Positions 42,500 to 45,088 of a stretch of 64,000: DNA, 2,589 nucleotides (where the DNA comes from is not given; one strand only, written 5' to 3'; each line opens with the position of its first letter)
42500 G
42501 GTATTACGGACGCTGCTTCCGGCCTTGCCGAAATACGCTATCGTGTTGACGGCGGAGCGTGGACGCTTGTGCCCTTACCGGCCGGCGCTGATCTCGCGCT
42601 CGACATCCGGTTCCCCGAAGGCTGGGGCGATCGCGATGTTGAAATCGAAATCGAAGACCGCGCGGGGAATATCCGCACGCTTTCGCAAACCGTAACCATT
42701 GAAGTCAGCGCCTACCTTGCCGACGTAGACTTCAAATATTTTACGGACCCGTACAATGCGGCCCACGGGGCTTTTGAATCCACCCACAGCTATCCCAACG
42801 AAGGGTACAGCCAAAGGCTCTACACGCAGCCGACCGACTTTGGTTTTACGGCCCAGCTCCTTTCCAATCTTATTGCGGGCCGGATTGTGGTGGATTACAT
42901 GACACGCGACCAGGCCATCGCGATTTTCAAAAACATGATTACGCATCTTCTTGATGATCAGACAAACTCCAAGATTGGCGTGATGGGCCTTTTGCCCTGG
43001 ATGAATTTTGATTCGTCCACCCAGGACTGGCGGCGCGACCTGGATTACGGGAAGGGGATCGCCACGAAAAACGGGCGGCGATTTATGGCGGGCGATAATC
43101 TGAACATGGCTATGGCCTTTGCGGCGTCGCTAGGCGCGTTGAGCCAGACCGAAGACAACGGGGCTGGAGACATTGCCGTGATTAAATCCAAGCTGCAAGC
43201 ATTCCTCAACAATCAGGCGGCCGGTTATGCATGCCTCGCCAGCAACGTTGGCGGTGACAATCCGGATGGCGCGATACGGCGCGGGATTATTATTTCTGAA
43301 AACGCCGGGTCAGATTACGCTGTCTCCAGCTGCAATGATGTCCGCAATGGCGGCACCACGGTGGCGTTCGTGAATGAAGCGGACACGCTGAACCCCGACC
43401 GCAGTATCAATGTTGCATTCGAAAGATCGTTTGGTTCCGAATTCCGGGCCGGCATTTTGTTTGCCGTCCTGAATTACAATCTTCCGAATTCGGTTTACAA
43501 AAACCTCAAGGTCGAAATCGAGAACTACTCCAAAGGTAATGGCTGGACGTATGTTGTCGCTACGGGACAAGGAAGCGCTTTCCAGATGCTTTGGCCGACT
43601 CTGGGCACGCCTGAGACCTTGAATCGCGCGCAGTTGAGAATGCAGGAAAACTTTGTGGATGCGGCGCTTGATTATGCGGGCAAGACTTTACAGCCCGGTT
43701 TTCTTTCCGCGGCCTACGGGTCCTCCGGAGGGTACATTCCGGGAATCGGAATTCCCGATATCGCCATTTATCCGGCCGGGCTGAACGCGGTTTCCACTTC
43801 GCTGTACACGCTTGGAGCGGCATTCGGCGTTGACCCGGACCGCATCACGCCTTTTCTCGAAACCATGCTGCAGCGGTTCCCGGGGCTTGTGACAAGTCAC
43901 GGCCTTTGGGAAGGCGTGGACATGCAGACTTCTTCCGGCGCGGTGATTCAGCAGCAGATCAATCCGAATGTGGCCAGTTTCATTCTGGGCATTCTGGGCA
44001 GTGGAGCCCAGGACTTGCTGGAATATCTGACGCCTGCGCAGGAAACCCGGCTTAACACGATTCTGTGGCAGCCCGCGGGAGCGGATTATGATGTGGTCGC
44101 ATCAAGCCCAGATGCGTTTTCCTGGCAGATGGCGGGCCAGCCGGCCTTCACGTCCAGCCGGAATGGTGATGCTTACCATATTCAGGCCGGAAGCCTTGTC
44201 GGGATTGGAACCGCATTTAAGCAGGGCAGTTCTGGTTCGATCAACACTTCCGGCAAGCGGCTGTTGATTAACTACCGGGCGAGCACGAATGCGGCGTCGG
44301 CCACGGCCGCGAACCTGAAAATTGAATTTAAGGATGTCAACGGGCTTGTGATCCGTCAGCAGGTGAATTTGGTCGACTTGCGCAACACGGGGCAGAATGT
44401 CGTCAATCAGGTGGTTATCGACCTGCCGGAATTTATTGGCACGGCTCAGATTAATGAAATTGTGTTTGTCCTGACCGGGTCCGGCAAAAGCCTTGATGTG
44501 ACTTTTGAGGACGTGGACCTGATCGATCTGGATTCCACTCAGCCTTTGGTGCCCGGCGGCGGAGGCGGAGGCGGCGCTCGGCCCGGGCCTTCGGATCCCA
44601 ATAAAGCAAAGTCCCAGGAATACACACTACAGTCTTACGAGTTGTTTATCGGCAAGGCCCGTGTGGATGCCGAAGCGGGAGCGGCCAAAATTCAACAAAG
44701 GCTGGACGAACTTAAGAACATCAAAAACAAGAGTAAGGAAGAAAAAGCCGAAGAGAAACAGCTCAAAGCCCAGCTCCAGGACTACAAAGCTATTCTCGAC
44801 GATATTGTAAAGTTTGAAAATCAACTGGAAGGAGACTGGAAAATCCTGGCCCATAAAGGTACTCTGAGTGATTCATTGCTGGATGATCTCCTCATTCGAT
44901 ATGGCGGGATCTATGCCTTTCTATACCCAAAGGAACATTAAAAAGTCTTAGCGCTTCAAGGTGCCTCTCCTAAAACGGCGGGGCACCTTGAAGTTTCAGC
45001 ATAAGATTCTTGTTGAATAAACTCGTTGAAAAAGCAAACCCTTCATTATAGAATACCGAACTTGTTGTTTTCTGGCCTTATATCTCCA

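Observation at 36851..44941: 2696-aa secreted multidomain protein directly downstream of a LacI-family regulator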

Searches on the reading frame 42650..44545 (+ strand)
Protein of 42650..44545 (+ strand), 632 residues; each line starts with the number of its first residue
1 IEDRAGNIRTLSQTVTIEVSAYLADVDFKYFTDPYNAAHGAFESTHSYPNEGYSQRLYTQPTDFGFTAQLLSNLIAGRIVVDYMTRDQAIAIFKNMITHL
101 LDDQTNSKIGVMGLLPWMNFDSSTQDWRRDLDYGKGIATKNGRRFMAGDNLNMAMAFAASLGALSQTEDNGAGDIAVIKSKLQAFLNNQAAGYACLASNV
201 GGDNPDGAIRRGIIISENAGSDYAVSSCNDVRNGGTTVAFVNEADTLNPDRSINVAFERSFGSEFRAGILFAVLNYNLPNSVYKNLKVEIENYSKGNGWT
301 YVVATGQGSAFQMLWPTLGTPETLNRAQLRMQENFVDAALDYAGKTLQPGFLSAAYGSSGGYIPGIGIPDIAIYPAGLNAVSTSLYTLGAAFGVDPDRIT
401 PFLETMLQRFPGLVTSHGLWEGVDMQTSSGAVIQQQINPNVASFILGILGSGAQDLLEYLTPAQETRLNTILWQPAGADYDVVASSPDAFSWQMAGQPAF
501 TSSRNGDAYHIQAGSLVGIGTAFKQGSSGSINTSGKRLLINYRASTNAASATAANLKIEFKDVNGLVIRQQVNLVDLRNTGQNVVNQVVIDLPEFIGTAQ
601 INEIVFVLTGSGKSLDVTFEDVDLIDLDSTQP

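Call 38: predict_structure(alignment_id=A2)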
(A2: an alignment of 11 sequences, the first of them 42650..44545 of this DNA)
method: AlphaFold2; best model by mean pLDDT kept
length: 632 residues; sequences in the alignment: 11
mean_pLDDT: 82.6   pTM: 0.87
mean pLDDT of the five models: 82.6, 80.5, 78.3, 76.8, 76.5
residues with pLDDT >= 90: 257; 70-90: 273; 50-70: 67; < 50: 35
segments of 3 or more residues with pLDDT < 50: 1-27, 133-138
pLDDT, mean of each block of 10 residues (from residue 1): 35 35 49 76 91 82 93 89 85 97 92 93 86 53 91 95 89 93 98 90 76 84 83 83 74 79 88 94 91 85 87 83 85 92 85 65 71 71 76 90 83 69 68 69 85 91 93 85 91 85 92 88 84 93 80 87 80 89 89 90 91 87 87 47
secondary structure, 60 per line:
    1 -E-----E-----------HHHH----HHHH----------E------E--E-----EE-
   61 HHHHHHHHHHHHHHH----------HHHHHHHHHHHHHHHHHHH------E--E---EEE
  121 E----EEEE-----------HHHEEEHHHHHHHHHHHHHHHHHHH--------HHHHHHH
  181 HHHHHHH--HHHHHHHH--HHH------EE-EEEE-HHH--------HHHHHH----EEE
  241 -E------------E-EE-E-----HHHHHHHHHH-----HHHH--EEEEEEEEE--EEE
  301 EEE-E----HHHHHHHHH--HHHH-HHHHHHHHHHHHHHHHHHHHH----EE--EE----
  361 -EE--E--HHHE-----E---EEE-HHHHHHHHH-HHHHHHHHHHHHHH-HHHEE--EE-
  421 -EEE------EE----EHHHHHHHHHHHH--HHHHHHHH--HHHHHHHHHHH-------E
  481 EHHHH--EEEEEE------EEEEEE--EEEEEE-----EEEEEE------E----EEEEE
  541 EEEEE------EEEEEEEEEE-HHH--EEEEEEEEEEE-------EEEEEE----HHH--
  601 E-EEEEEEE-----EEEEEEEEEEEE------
elements in order: H20-23 H28-31 H61-75 H86-104 E118-121 E126-129 E144-146 H147-165 H174-187 H190-197 E212-215 H228-233 E238-240 H266-275 H281-284 E287-295 E298-303 H310-318 H321-324 H326-346 E382-384 H386-394 H396-409 E422-424 H438-449 H452-459 H462-472 H482-485 E488-493 E500-505 E508-513 E519-524 E536-545 E552-561 E568-578 E586-591 E603-609 E615-626

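Call 40: search_protein_representatives(alignment_id=A1)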
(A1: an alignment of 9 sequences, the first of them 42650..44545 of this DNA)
Query: 9 sequences, 623 profile positions. Proteins with E-value up to 0.001 (for the whole library): 547; up to 1e-10: 359; up to 1e-30: 219. The best 150 are listed.
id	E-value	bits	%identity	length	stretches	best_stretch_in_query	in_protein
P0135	5.0e-229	778.0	-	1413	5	16-619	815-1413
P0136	3.4e-228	775.3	-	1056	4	68-621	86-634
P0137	3.7e-215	732.2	-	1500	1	12-619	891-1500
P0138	1.5e-205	700.4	-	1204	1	64-619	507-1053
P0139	5.7e-203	691.9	-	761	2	68-616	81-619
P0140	2.1e-192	657.0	-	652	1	14-603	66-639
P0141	8.7e-189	645.1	-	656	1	69-613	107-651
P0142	1.9e-187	640.6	-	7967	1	66-620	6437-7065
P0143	1.3e-179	614.8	-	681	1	64-618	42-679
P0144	4.5e-179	613.0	-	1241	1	41-620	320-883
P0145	5.3e-177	606.1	-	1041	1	71-619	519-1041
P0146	9.3e-177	605.3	-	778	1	12-476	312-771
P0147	3.9e-174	596.7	-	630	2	56-482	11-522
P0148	7.1e-173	592.5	-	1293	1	28-605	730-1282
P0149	3.6e-171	586.9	-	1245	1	28-618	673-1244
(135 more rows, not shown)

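Call 54: search_solved_structures(query=A2, max_evalue=10, show_alignments=3)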
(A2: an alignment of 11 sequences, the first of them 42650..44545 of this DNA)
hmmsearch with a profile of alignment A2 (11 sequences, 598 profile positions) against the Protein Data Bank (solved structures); distinct sequences matched with E-value up to 10: 6.
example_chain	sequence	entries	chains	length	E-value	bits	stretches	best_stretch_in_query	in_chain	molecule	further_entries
8xuj_A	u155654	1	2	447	2e-21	79.1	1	70-447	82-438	Membrane protein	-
8wy1_A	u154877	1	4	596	1.4e-05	26.7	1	156-353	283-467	Glycosyltransferase 36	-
8rf9_A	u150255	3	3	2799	0.17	13.2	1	226-373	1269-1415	Cyclic beta 1-2 glucan synthetase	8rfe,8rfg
8rf0_A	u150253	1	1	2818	0.18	13.2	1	226-373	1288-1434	Cyclic beta-(1,2)-glucan synthase NdvB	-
8iui_A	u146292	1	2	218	0.36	12.1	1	38-74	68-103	Fibroinase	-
2di7_A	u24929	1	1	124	0.75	11.1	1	445-531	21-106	BK158_1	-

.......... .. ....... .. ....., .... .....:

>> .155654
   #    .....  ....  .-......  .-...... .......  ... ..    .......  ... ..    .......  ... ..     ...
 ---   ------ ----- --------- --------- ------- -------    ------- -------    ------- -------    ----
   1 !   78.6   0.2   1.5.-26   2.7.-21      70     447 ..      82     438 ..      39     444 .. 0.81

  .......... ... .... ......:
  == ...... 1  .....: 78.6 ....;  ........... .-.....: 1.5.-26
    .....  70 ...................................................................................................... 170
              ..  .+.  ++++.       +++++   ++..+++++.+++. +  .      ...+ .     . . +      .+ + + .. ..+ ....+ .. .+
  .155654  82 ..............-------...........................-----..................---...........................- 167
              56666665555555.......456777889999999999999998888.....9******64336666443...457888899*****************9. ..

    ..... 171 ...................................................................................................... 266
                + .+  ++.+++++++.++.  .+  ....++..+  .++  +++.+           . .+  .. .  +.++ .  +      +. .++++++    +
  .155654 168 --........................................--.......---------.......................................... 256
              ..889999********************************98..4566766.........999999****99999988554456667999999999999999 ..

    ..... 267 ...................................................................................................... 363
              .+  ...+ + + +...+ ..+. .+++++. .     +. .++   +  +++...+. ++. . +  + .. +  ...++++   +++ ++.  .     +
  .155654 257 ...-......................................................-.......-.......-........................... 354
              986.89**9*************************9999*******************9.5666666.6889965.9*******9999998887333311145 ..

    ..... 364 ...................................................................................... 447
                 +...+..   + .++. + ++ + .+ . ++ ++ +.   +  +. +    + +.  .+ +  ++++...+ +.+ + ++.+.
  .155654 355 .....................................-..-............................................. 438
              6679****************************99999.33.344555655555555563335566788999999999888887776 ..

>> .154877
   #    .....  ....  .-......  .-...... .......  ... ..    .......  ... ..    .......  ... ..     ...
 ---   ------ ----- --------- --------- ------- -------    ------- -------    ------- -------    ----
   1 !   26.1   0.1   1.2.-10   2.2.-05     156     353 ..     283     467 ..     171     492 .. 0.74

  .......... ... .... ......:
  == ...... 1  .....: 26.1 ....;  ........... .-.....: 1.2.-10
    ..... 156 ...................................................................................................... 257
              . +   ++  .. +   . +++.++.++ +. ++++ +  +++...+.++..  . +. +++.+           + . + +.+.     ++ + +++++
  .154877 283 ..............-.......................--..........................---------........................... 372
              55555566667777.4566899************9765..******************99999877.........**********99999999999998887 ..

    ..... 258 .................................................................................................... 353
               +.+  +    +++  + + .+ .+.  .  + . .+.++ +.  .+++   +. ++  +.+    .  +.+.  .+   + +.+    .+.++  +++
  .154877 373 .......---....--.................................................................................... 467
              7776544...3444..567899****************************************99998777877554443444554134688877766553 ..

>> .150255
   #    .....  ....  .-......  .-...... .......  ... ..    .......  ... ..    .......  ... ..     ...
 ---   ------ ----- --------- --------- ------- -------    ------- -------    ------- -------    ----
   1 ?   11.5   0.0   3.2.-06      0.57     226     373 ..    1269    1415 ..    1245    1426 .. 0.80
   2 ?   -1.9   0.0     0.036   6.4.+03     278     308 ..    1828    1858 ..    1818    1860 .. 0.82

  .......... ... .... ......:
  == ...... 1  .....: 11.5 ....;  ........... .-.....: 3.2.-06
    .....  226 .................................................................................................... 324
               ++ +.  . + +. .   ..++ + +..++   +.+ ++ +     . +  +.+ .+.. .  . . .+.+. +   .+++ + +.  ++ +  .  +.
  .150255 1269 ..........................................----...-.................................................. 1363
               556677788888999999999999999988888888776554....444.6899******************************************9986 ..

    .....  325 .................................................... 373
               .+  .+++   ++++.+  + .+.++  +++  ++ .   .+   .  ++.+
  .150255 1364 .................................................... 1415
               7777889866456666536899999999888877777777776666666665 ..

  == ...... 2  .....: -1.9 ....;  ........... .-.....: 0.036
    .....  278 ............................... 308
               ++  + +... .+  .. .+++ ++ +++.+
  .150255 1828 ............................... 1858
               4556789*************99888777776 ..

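Call 60: find_related_loci(query=A2, collection=genome_contigs, flank=10000)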
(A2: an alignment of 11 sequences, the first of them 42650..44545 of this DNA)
Query A2 (632 aa) in genome_contigs; peptide patterns used: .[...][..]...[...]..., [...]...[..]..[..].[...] (x = any residue, [..] = any of these).
171 stretches matched a pattern; 154 encode a relative of the query (tblastn E <= 1e-3); the best 80 are kept; 80 distinct loci.
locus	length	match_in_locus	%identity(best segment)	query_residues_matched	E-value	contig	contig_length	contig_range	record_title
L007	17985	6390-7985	38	25-617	6e-98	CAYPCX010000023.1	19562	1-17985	MAG TPA_asm: uncultured Planctomycetia bacterium isolate binchicken_co334_60 genome assembly, contig: NODE_4779_length_1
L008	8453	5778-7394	37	25-625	2e-99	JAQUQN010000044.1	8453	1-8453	MAG: Candidatus Omnitrophota bacterium isolate STD1_50 NODE_26167_length_8453_cov_4.911362_Sandtown_D1, whole genome sho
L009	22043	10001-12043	37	23-628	5e-95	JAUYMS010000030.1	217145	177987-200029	MAG: Candidatus Omnitrophota bacterium isolate C24_metabat.bin.98 C24_k141_921256, whole genome shotgun sequence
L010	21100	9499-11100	35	1-616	7e-91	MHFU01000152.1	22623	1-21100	MAG: Omnitrophica bacterium RIFOXYB12_FULL_50_7 rifoxyb3_full_scaffold_619, whole genome shotgun sequence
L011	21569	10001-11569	35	25-625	3e-88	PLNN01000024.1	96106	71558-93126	MAG: Candidatus Omnitrophota bacterium isolate fen_1320 73.20120800_E1X.39_contig_3412, whole genome shotgun sequence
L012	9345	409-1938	34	25-608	2e-72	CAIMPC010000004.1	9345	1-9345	MAG: Candidatus Omnitrophica bacterium isolate AM5_bin-0158 genome assembly, contig: bin-0158:04/73, whole genome shotgu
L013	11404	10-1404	32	84-625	1e-59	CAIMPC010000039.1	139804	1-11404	MAG: Candidatus Omnitrophica bacterium isolate AM5_bin-0158 genome assembly, contig: bin-0158:39/73, whole genome shotgu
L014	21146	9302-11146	29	22-607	2e-53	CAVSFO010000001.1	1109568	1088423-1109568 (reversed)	MAG: uncultured Planctomycetia bacterium isolate MFD01828.bin.2.91 genome assembly, contig: contig_11910, whole genome s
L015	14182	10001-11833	28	48-617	5e-52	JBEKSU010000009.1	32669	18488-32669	MAG: Verrucomicrobiota bacterium isolate SPRUCE 541 SPRUCE_541_9, whole genome shotgun sequence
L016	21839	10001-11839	28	37-608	9e-49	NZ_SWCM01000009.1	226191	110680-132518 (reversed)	Desulfopila sp. IMCC35006 NODE_9_length_226191_cov_110.415400, whole genome shotgun sequence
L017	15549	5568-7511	28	23-629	1e-47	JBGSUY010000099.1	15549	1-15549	MAG: Chromatiaceae bacterium isolate JTS-AC444 k141_3939995, whole genome shotgun sequence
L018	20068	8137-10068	26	28-631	4e-47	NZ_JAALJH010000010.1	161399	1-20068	Aquisphaera insulae strain JC669 10, whole genome shotgun sequence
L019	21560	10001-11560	29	71-616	9e-47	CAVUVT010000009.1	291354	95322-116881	MAG: uncultured Verrucomicrobiae bacterium isolate MFD05580.bin.2.12 genome assembly, contig: contig_29888, whole genome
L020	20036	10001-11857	27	42-618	1e-46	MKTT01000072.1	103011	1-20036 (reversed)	MAG: Planctomycetales bacterium 71-10 scnpilot_p_inoc_scaffold_335, whole genome shotgun sequence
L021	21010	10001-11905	29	23-621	1e-46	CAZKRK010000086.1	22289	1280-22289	MAG TPA_asm: uncultured Victivallales bacterium isolate binchicken_co97_363 genome assembly, contig: NODE_9560_length_22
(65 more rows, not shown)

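Call 83: search_protein_families(library=ncbifam, proteins=[window:42650-44545:+], max_evalue=1)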
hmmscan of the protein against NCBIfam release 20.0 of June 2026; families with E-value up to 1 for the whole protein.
window:42650-44545:+ (632 aa): 1 family
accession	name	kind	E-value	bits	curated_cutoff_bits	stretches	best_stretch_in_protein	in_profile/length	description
TIGR03573.1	WbuX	subfamily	0.27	10.6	203.2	1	40-99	262-319/344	N-acetyl sugar amidotransferase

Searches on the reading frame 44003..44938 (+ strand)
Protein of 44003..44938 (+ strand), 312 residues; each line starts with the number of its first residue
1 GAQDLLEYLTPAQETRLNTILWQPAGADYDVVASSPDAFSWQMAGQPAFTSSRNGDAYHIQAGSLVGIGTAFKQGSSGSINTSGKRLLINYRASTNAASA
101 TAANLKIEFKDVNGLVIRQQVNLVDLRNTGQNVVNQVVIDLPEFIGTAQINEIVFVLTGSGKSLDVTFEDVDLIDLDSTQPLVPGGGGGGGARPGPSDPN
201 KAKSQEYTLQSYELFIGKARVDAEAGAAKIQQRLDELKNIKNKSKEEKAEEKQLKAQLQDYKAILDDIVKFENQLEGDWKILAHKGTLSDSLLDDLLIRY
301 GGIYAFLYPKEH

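Call 37: search_protein_families(library=pfam, proteins=[window:44003-44938:+], max_evalue=10)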
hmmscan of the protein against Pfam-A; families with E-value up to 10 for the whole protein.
window:44003-44938:+ (312 aa): 5 families
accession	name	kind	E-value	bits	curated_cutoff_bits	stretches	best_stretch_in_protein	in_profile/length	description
PF14282.11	FlxA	-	0.36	11.4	26.3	1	228-263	27-63/101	FlxA-like protein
PF17111.11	PigL_N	-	0.41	10.4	27.2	1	202-255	141-195/209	Pigment biosynthesis cluster protein PigL N-terminal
PF13675.11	PilJ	-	0.65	10.5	26.6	1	74-128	7-63/114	Type IV pili methyl-accepting chemotaxis transducer N-term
PF06428.16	Sec2p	-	1.7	9.1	28.5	1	89-134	39-84/92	GDP/GTP exchange factor Sec2p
PF13476.12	AAA_23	-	7.9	7.5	27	0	207-276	154-201/201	AAA domain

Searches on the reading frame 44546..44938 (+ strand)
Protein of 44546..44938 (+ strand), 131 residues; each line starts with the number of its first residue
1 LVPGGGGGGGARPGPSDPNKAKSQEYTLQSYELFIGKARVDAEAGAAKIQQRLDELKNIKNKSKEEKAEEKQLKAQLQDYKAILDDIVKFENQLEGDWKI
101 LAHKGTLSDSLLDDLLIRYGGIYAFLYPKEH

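Call 83: search_protein_families(library=ncbifam, proteins=[window:44546-44938:+], max_evalue=1)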
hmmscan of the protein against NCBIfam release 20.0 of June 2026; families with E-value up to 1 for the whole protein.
window:44546-44938:+ (131 aa): 6 families
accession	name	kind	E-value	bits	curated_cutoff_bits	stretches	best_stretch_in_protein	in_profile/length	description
TIGR04211.1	SH3_and_anchor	equivalog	0.039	13.6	65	1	38-91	78-155/198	TIGR04211 family SH3 domain-containing protein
TIGR02169.1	SMC_prok_A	equivalog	0.046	11.4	729.4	1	21-102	808-889/1165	chromosome segregation protein SMC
NF041859.1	silencer_MvaTU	equivalog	0.049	13.8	75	1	45-90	13-57/120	histone-like nucleoid-structuring protein, MvaT/MvaU family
NF000736.0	PRK00043.2-3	equivalog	0.058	12.8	227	1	34-99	16-78/207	thiamine phosphate synthase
NF033631.1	SLATT_5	subfamily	0.063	12.8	60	1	46-97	83-137/180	SLATT domain-containing protein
NF008438.0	PRK11281.1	equivalog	0.14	9.8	991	1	42-93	34-81/1113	mechanosensitive channel MscK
